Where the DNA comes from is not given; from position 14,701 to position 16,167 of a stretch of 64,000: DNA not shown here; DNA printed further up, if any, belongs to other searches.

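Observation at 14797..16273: Cobalamin riboswitch controlling a stand-alone secreted beta-propeller, with no btuB or cobalamin-metabolism gene in the unit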

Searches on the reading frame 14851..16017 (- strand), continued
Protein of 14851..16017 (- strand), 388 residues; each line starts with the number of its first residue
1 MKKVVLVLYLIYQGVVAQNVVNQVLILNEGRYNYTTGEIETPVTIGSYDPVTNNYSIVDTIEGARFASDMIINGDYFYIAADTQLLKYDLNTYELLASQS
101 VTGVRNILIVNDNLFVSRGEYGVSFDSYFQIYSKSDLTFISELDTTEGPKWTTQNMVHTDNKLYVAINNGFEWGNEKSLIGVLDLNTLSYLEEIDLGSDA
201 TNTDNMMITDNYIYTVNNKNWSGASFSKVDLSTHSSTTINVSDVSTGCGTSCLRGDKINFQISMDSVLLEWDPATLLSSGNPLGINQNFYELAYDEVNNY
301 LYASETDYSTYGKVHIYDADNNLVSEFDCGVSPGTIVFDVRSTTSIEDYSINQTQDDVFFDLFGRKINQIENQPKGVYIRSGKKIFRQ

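Call 39: find_encoding_contigs(protein=P0280, flank=10000, max_places=1)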
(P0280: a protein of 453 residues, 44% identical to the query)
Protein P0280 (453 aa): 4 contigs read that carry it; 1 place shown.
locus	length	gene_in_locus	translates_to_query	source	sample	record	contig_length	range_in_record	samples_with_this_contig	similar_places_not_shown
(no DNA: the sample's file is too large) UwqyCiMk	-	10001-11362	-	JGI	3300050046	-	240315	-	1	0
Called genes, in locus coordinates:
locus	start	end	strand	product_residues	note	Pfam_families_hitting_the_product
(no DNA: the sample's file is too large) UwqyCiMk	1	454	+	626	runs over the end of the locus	PF13687:DUF4153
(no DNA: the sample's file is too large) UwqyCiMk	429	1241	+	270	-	PF17131:TP_0789-like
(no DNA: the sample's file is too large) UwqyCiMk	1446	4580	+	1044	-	PF25852:DUF6242_C (faint), PF24316:Tli3 (faint), PF02012:BNR (faint), PF13088:BNR_2 (faint), PF15902:Sortilin-Vps10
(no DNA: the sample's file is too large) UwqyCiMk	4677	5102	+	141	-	PF14317:YcxB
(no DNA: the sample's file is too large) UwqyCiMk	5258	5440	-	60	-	-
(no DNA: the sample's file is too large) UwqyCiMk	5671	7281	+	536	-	-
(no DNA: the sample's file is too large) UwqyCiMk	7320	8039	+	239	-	PF04402:SIMPL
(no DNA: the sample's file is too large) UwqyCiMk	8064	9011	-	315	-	PF01544:CorA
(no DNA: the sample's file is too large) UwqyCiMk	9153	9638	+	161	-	PF01590:GAF (weak), PF13185:GAF_2 (weak)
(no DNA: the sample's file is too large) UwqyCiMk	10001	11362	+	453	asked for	PF18962:Por_Secre_tail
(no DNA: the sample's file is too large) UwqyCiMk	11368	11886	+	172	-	PF20221:DUF6580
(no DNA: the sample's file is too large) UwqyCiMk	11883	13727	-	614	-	PF18962:Por_Secre_tail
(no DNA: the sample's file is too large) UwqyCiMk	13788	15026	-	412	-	PF00994:MoCF_biosynth, PF18146:CinA_KH, PF02464:CinA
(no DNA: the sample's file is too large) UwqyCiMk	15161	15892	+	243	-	PF13852:DUF4197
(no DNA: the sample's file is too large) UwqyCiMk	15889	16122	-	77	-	PF20077:CcmD_alt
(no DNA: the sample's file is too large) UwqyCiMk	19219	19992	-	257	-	PF18962:Por_Secre_tail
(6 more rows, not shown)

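Call 40: find_encoding_contigs(protein=P0272, flank=10000, max_places=1)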
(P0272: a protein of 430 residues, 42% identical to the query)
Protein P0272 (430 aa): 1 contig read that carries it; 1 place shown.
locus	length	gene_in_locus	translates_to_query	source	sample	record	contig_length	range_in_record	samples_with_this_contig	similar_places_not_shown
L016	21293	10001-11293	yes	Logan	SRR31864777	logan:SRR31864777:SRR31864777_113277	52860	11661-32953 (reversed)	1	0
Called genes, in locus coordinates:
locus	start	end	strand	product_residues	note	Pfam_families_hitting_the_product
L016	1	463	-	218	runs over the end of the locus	PF01325:Fe_dep_repress, PF02742:Fe_dep_repr_C, PF04023:FeoA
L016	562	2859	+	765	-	PF13620:CarboxypepD_reg, PF08308:PEGA (faint), PF13715:CarbopepD_reg_2, PF07715:Plug, PF00593:TonB_dep_Rec_b-barrel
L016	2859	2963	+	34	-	-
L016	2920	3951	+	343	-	PF01180:DHO_dh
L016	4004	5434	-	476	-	PF18962:Por_Secre_tail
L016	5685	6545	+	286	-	PF00682:HMGL-like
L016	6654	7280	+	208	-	PF00127:Copper-bind, PF18962:Por_Secre_tail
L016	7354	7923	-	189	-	PF00903:Glyoxalase, PF12681:Glyoxalase_2 (faint), PF18029:Glyoxalase_6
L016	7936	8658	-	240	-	-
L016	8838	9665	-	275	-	PF02558:ApbA (faint), PF03807:F420_oxidored, PF14748:P5CR_dimer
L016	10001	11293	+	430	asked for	PF11589:DUF3244 (weak), PF18962:Por_Secre_tail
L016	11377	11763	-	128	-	PF04379:DUF525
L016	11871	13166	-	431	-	PF17116:T9SS_plug_1st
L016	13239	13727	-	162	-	-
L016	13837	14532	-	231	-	PF04116:FA_hydroxylase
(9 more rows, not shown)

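Call 50: predict_structure(alignment_id=A3)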
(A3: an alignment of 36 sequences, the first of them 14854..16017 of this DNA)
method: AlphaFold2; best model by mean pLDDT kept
length: 388 residues; sequences in the alignment: 36
mean_pLDDT: 85.0   pTM: 0.81
mean pLDDT of the five models: 85.0, 84.6, 83.6, 83.5, 83.0
residues with pLDDT >= 90: 250; 70-90: 69; 50-70: 34; < 50: 35
segments of 3 or more residues with pLDDT < 50: 345-366, 378-384, 386-388
pLDDT, mean of each block of 10 residues (from residue 1): 66 62 95 93 96 95 95 97 97 96 95 95 91 98 93 93 87 84 95 93 89 88 87 92 69 92 88 84 92 95 94 96 96 96 51 38 47 49 47
secondary structure, 60 per line:
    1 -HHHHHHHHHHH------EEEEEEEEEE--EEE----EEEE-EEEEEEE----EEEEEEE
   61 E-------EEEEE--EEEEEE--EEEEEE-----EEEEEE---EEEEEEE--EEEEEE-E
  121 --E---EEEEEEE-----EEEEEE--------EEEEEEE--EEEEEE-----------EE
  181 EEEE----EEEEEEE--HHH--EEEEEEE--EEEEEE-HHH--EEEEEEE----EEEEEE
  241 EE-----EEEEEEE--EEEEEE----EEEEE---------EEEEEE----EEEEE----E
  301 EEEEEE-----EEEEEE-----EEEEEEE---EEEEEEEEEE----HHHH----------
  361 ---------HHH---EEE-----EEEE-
elements in order: H2-12 E19-28 E31-33 E38-41 E43-49 E54-61 E69-73 E76-81 E84-89 E95-100 E104-110 E113-118 E127-133 E139-144 E153-159 E162-167 E179-184 E189-195 E203-209 E212-217 E224-230 E235-242 E248-254 E257-262 E267-271 E281-286 E291-295 E300-306 E312-317 E323-329 E333-342 H347-350 E376-378 E384-387

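Call 53: find_related_loci(query=A3, collection=metagenome_contigs, flank=6000)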
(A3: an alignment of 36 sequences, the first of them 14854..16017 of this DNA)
Query A3 (388 aa) in metagenome_contigs; peptide patterns used: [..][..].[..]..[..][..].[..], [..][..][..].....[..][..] (x = any residue, [..] = any of these).
510 stretches matched a pattern; 359 encode a relative of the query (tblastn E <= 1e-3); the best 80 are kept; 80 distinct loci.
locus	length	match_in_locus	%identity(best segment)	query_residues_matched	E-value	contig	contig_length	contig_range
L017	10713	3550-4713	95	1-388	0e+0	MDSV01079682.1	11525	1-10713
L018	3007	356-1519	94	1-388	0e+0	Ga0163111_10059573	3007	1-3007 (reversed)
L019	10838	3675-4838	94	1-388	0e+0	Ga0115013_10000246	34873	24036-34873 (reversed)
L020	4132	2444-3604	93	1-387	0e+0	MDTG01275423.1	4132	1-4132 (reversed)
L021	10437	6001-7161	81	1-387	0e+0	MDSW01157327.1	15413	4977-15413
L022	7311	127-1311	73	1-388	0e+0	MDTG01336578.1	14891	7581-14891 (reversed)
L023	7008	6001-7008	85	1-336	0e+0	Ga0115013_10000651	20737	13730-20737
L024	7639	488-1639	67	1-388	0e+0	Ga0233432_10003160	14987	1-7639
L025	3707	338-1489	67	1-388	0e+0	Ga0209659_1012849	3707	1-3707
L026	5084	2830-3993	66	1-388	0e+0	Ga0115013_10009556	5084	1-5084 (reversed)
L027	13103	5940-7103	65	1-388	1e-178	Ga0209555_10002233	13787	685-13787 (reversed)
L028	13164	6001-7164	65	1-388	2e-176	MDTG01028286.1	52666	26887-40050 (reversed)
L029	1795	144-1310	57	1-388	2e-163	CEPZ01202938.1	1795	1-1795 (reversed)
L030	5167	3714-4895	54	1-386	2e-142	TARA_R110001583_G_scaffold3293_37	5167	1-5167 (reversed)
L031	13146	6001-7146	57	1-382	2e-140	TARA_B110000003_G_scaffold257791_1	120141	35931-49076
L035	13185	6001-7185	55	1-386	4e-138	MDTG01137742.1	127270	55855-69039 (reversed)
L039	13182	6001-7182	54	1-386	2e-136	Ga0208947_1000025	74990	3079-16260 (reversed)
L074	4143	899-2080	49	1-386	2e-123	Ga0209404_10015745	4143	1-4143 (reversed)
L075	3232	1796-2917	52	17-386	2e-125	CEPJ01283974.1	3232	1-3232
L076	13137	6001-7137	54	4-387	2e-121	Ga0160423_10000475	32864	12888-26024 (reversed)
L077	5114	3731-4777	52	1-348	4e-120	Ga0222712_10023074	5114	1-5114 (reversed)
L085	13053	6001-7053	52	1-350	8e-117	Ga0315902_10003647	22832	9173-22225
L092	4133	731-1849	49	1-370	8e-118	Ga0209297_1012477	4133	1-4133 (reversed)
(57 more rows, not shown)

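Call 54: fold_search(model_id=the predicted structure, library=pdb)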
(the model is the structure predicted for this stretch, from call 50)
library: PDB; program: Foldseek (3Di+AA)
matches with E <= 10: 1741; with E <= 0.001: 1258
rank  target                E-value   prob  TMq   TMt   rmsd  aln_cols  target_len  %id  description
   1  8okv_D                4.4e-17  1.00  0.69  0.82   2.3       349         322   16  lipoprotein BT2095 from Bacteroides thetaiotamicron bound to cyanocobalamin CnCbl (released 2023-09-20)
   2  8p97_B                8.6e-17  1.00  0.67  0.77   2.8       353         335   16  BtuB3G3 bound to cyanocobalamin with disordered EL8 (released 2023-08-16)
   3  8okv_A                9.5e-17  1.00  0.70  0.84   2.4       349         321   16  lipoprotein BT2095 from Bacteroides thetaiotamicron bound to cyanocobalamin CnCbl (released 2023-09-20)
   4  8bmx_D                1.4e-16  1.00  0.69  0.79   2.5       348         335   17  Bacteroides thetaiotaomicron B12 TonB dependent transporter in complex with a surface lipoprotein (released 2023-09-20)
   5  3dsm                  3.8e-16  1.00  0.69  0.81   2.4       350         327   17  Crystal structure of the surface layer protein BACUNI_02894 from Bacteroides uniformis, Northeast Structural Genomics Co (released 2008-09-09)
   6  8okv_C                4.0e-16  1.00  0.69  0.82   2.4       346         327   16  lipoprotein BT2095 from Bacteroides thetaiotamicron bound to cyanocobalamin CnCbl (released 2023-09-20)
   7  8okv_B                6.2e-16  1.00  0.69  0.81   2.5       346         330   16  lipoprotein BT2095 from Bacteroides thetaiotamicron bound to cyanocobalamin CnCbl (released 2023-09-20)
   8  8bai_A                1.6e-15  1.00  0.69  0.83   2.1       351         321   17  The surface-exposed lipo-protein of BtuG2 in complex with cyanocobalamin. (released 2023-10-25)
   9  8bmy_A                1.6e-15  1.00  0.69  0.79   2.3       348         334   17  Bacteroides thetaiotaomicron surface lipoprotein bound to cyanocobalamin (released 2023-08-16)
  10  8bmz_A                4.1e-15  1.00  0.68  0.79   3.8       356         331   16  Bacteroides thetaiotaomicron surface lipoprotein BT1954 bound to adenosylcobalamin (released 2023-08-16)
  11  8bai_B                4.5e-15  1.00  0.68  0.82   2.1       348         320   18  The surface-exposed lipo-protein of BtuG2 in complex with cyanocobalamin. (released 2023-10-25)
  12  8bmz_B                1.1e-14  1.00  0.68  0.79   3.8       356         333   16  Bacteroides thetaiotaomicron surface lipoprotein BT1954 bound to adenosylcobalamin (released 2023-08-16)
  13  8bn0                  1.6e-14  1.00  0.68  0.76   3.6       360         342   17  Bacteroides thetaiotaomicron surface protein BT1954 bound to (released 2023-08-16)
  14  9a3d_MODEL_1_A        2.3e-10  1.00  0.52  0.52   7.4       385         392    7  Model of E. coli BamB by in-cell photo-crosslinking MS and deep learning (released 2023-02-24)
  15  8pjs                  2.8e-10  1.00  0.47  0.63   5.7       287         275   14  Crystal structure of the computationally designed SAKe6CEref protein (released 2024-07-10)
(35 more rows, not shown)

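Call 64: search_protein_families(library=pfam, proteins=[L035:7248-8312:+, L039:8391-9005:+, L085:3134-5695:+, L075:1210-1737:+, L074:2108-3064:-, L076:3243-5675:+], max_evalue=0.01)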
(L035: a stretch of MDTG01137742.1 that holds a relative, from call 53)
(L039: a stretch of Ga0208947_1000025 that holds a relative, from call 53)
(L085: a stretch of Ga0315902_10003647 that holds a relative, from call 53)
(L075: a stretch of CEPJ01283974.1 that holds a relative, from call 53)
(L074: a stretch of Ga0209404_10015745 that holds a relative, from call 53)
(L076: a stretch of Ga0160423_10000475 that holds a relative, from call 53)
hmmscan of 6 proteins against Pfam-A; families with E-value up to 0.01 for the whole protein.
L035:7248-8312:+ (355 aa): 0 families

L039:8391-9005:+ (205 aa): 1 family
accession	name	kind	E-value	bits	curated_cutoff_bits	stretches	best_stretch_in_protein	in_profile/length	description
PF06197.19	DUF998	-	1.6e-11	44.6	30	1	20-182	5-179/184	Protein of unknown function (DUF998)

L085:3134-5695:+ (854 aa): 4 families
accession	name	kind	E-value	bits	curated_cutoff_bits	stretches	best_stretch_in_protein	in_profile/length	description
PF00593.30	TonB_dep_Rec_b-barrel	-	1.9e-25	91.1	27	1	335-811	45-436/436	TonB dependent receptor-like, beta-barrel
PF07715.20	Plug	-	6.4e-18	65.7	23.9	1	147-250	3-106/107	TonB-dependent Receptor Plug Domain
PF13620.12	CarboxypepD_reg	-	7.3e-13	49.1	32.3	1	51-125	2-81/82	Carboxypeptidase regulatory-like domain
PF13715.12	CarbopepD_reg_2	-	4.2e-12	46.4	32.2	1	51-134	1-85/88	CarboxypepD_reg-like domain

L075:1210-1737:+ (176 aa): 1 family
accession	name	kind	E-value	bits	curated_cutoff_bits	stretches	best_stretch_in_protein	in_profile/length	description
PF20221.3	DUF6580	-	2.6e-40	138.7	27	1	17-168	5-156/162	Family of unknown function (DUF6580)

L074:2108-3064:- (319 aa): 1 family
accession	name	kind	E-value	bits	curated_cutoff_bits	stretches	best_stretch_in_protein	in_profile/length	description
PF14064.11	HmuY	-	1.7e-15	57.9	27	1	41-315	1-156/157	HmuY protein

L076:3243-5675:+ (811 aa): 4 families
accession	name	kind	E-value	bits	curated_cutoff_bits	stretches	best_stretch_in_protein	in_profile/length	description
PF00593.30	TonB_dep_Rec_b-barrel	-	1.1e-28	101.7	27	1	294-784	20-435/436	TonB dependent receptor-like, beta-barrel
PF07715.20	Plug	-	4.6e-18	66.1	23.9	1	124-228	2-106/107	TonB-dependent Receptor Plug Domain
PF13715.12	CarbopepD_reg_2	-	3.7e-11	43.3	32.2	1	31-112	3-85/88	CarboxypepD_reg-like domain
PF13620.12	CarboxypepD_reg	-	1.9e-08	35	32.3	1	29-104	2-82/82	Carboxypeptidase regulatory-like domain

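Call 65: search_protein_families(library=ncbifam, proteins=[L035:7248-8312:+, L085:3134-5695:+, L075:1210-1737:+, L076:3243-5675:+, L074:2108-3064:-], max_evalue=0.01)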
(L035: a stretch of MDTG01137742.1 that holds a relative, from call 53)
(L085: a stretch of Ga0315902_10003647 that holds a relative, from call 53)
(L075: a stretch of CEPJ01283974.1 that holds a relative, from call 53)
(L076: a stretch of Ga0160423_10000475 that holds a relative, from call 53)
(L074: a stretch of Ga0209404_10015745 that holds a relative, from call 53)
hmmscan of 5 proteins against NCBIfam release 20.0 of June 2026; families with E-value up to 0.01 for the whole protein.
L035:7248-8312:+ (355 aa): 0 families

L085:3134-5695:+ (854 aa): 21 families
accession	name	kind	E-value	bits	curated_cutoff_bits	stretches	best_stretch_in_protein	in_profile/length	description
TIGR04056.1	OMP_RagA_SusC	subfamily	1.9e-26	92.7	368.25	1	50-273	2-219/981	SusC/RagA family TonB-linked outer membrane protein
TIGR01785.1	TonB-hemin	subfamily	5.5e-25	87.9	316.85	2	478-658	357-544/677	TonB-dependent heme/hemoglobin receptor family protein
TIGR01786.1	TonB-hemlactrns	subfamily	1.6e-24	86.3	323.75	2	472-680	383-587/719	TonB-dependent hemoglobin/transferrin/lactoferrin family receptor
TIGR01779.1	TonB-B12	equivalog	1.1e-17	63.8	599.7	2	134-272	30-169/614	TonB-dependent vitamin B12 receptor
TIGR01776.1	TonB-tbp-lbp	subfamily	2.2e-11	42.4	468.8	2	504-655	609-769/946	lactoferrin/transferrin family TonB-dependent receptor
TIGR01783.1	TonB-siderophor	subfamily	2e-10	39.9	223.5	1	151-272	4-123/649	TonB-dependent siderophore receptor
NF007926.1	PRK10641.1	equivalog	2.8e-10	39.4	836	1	129-270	24-167/617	TonB-dependent vitamin B12 receptor BtuB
NF050067.1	TonBEntbctnRecCfrA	equivalog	6.1e-10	38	1200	2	494-677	391-569/698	TonB-dependent ferric enterobactin receptor CfrA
NF007349.0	PRK09840.1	equivalog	3.3e-09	35.3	686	1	131-264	53-182/760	catecholate siderophore receptor Fiu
NF010010.0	PRK13483.1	equivalog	1.3e-08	33.4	927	1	130-271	31-177/660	ligand-gated channel protein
NF010038.0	PRK13513.1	equivalog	7e-08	31.5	942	1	111-281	16-189/659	ligand-gated channel protein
NF010012.0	PRK13486.1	equivalog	3.6e-07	28.9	924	0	223-269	123-170/696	TonB-dependent receptor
NF010048.1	PRK13524.1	subfamily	7.5e-07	28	493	1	219-277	138-196/744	FepA family TonB-dependent siderophore receptor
NF010051.0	PRK13528.1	subfamily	8.4e-07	27.6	583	1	221-273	136-188/727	FepA family TonB-dependent siderophore receptor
NF010011.0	PRK13484.1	equivalog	1.1e-06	27.2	1197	1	137-257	35-159/682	IreA family TonB-dependent siderophore receptor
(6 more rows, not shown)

L075:1210-1737:+ (176 aa): 0 families

L076:3243-5675:+ (811 aa): 19 families
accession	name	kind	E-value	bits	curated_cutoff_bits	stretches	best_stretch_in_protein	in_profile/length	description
TIGR01786.1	TonB-hemlactrns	subfamily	8.9e-24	83.8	323.75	2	452-658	370-589/719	TonB-dependent hemoglobin/transferrin/lactoferrin family receptor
TIGR01785.1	TonB-hemin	subfamily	7.7e-23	80.8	316.85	2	119-238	10-132/677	TonB-dependent heme/hemoglobin receptor family protein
TIGR01779.1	TonB-B12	equivalog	2e-14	53.1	599.7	1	115-246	33-165/614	TonB-dependent vitamin B12 receptor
NF010010.0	PRK13483.1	equivalog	3.5e-10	38.5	927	1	89-235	12-163/660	ligand-gated channel protein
NF007926.1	PRK10641.1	equivalog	4.2e-10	38.8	836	1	109-246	26-165/617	TonB-dependent vitamin B12 receptor BtuB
NF050067.1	TonBEntbctnRecCfrA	equivalog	7.8e-10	37.7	1200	2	99-236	15-159/698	TonB-dependent ferric enterobactin receptor CfrA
TIGR01776.1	TonB-tbp-lbp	subfamily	1.8e-09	36.1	468.8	2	202-234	156-188/946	lactoferrin/transferrin family TonB-dependent receptor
NF010038.0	PRK13513.1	equivalog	4.9e-09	35.3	942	1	95-235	18-165/659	ligand-gated channel protein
TIGR01783.1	TonB-siderophor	subfamily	5.1e-09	35.3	223.5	1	130-250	5-123/649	TonB-dependent siderophore receptor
NF007349.0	PRK09840.1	equivalog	3.3e-08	32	686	1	101-241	45-181/760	catecholate siderophore receptor Fiu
NF010048.1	PRK13524.1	subfamily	5.9e-07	28.3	493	1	197-251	138-192/744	FepA family TonB-dependent siderophore receptor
NF010051.0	PRK13528.1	subfamily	1.5e-06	26.8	583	1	199-250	136-187/727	FepA family TonB-dependent siderophore receptor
NF007478.2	PRK10064.1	equivalog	3.6e-06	25.5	745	1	94-234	14-157/663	catecholate siderophore receptor CirA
NF010011.0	PRK13484.1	equivalog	4.6e-06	25.2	1197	1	90-234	12-158/682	IreA family TonB-dependent siderophore receptor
NF053590.1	TonB_dep_TOL0244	equivalog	2.9e-05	22.9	645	1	116-235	17-140/604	TOL_0244 family TonB-dependent receptor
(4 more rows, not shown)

L074:2108-3064:- (319 aa): 0 families

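Call 67: search_solved_structures(query=L035:7248-8312:+, max_evalue=1)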
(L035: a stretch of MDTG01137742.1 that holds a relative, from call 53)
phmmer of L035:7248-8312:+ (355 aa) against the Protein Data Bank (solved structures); distinct sequences matched with E-value up to 1: 10.
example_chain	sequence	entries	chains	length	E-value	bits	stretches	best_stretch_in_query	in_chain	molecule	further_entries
8bmx_D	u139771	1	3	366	0.0022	20.8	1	4-228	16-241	YncE family protein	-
8bn0_A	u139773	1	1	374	0.013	18.3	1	6-228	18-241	Putative surface layer protein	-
8bmy_A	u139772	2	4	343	0.032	16.9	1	59-228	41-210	Putative surface layer protein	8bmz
8baz_A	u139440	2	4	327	0.046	16.4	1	62-228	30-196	Surface layer protein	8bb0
8bai_A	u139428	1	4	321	0.049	16.3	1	62-228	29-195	Surface layer protein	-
3dsm_A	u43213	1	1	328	0.052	16.3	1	62-228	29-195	uncharacterized protein BACUNI_02894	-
8p97_B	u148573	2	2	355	0.052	16.2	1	14-277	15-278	Putative surface layer protein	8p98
1l0q_A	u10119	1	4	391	0.22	14.2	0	122-175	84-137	Surface layer protein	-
8okv_B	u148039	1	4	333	0.35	13.5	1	37-277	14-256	Putative surface layer protein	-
8puj_A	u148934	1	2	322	0.41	13.3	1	57-278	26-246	YncE family protein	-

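Call 103: find_encoding_contigs(protein=P0089, flank=5000, max_places=2)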
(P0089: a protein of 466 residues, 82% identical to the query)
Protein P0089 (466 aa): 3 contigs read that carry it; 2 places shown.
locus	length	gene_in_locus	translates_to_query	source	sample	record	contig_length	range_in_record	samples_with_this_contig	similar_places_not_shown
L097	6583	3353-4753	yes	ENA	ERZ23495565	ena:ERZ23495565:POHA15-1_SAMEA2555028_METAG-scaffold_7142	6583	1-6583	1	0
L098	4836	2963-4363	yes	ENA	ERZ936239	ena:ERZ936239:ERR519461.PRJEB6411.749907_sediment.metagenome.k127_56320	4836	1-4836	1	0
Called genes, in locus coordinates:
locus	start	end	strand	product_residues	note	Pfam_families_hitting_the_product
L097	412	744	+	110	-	PF07022:Phage_CI_repr (weak), PF12844:HTH_19, PF01381:HTH_3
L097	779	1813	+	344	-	PF01180:DHO_dh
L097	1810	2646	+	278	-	PF00682:HMGL-like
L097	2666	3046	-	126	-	PF13585:CHU_C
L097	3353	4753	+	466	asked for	PF18962:Por_Secre_tail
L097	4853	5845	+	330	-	-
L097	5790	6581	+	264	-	?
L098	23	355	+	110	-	PF07022:Phage_CI_repr (weak), PF12844:HTH_19, PF01381:HTH_3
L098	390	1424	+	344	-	PF01180:DHO_dh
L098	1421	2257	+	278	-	PF00682:HMGL-like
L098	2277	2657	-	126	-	PF13585:CHU_C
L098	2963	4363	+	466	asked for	PF18962:Por_Secre_tail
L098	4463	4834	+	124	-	?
